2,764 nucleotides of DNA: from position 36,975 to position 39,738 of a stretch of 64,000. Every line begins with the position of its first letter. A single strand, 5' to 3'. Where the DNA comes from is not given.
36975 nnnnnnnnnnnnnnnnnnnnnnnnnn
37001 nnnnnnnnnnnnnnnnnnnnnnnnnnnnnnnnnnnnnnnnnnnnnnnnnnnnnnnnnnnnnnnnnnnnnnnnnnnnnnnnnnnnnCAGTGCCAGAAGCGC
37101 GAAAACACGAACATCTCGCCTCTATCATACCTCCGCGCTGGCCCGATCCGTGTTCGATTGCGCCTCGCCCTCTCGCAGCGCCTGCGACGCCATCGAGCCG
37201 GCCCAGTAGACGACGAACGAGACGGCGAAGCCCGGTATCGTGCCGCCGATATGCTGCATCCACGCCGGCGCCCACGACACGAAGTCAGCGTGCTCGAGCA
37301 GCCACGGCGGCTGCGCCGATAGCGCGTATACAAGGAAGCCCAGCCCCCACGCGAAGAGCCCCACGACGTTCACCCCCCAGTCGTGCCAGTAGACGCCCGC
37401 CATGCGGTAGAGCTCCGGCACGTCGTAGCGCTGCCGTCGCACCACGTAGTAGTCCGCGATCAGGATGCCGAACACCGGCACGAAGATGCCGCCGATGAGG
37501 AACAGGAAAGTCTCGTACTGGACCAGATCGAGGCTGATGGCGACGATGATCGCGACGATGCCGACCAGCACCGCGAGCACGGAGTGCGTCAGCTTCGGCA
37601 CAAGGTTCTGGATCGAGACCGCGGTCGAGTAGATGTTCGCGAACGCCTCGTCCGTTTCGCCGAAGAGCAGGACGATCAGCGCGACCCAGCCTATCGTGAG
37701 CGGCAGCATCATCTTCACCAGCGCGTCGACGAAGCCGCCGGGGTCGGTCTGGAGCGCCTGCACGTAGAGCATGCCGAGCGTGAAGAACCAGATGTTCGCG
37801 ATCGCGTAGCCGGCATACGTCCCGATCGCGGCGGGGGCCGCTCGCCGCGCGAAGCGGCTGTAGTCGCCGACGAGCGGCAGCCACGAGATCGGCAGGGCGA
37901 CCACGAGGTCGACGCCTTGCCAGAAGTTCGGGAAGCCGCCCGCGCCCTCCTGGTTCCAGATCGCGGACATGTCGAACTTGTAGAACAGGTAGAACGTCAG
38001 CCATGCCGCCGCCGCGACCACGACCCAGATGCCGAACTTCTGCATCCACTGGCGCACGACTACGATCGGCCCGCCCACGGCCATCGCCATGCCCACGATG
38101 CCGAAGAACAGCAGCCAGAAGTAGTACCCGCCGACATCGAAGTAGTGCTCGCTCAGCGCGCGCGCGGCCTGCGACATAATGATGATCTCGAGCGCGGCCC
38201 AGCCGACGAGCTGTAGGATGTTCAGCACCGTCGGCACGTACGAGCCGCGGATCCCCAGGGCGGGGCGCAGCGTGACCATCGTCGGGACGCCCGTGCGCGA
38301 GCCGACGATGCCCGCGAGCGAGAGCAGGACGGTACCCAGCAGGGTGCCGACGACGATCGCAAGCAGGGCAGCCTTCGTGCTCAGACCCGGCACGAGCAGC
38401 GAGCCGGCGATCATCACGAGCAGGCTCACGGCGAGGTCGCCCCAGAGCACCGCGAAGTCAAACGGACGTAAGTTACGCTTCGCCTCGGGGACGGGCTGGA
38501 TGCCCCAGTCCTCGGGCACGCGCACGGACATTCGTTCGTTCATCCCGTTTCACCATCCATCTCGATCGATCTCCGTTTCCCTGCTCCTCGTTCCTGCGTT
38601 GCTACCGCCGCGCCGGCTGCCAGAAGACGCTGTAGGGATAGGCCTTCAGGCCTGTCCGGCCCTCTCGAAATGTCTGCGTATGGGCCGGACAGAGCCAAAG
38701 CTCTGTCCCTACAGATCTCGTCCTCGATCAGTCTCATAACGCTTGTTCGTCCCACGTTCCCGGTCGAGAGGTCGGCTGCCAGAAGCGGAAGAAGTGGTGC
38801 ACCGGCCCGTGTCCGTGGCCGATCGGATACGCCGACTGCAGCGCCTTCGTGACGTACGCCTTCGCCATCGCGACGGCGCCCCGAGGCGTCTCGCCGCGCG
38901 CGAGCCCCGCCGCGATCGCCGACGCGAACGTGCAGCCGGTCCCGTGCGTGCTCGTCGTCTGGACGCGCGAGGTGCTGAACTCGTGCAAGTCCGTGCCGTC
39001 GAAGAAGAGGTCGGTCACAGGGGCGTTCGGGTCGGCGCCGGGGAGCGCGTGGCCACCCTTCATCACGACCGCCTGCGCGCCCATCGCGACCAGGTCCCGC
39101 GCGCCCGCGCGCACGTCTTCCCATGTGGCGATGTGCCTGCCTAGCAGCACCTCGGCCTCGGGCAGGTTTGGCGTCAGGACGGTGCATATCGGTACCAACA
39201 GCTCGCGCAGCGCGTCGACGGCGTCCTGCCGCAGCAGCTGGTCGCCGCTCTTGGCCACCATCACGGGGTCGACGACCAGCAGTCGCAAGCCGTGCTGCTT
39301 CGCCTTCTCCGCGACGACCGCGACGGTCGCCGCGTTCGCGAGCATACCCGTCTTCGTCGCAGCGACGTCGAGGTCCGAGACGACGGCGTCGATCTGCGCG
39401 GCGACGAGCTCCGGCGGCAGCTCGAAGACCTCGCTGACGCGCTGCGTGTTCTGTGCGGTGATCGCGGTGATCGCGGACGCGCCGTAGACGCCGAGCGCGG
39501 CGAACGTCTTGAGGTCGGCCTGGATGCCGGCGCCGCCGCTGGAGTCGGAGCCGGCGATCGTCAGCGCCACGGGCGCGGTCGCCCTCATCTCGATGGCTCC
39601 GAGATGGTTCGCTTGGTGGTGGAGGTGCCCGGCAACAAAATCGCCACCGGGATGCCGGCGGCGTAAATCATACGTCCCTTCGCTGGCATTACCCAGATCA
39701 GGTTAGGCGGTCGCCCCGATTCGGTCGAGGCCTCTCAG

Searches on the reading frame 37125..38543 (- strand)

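Call 15: search_protein_families(library=pfam, proteins=[window:37125-38543:-], max_evalue=0.001)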
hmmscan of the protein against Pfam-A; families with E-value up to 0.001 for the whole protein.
window:37125-38543:- (472 aa): 1 family
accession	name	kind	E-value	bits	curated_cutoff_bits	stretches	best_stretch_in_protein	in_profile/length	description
PF02133.21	Transp_cyt_pur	-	2e-45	155.8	23.5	1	17-407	1-414/440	Permease for cytosine/purines, uracil, thiamine, allantoin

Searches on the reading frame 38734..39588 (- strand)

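Call 15: search_protein_families(library=pfam, proteins=[window:38734-39588:-], max_evalue=0.001)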
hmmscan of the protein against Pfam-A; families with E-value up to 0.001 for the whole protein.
window:38734-39588:- (284 aa): 2 families
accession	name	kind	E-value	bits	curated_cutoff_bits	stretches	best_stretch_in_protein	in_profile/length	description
PF08543.17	Phos_pyr_kin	-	4.7e-98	327.9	27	1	15-264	1-246/246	Phosphomethylpyrimidine kinase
PF00294.29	PfkB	-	3.3e-14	53.4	25.8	1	86-250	145-290/302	pfkB family carbohydrate kinase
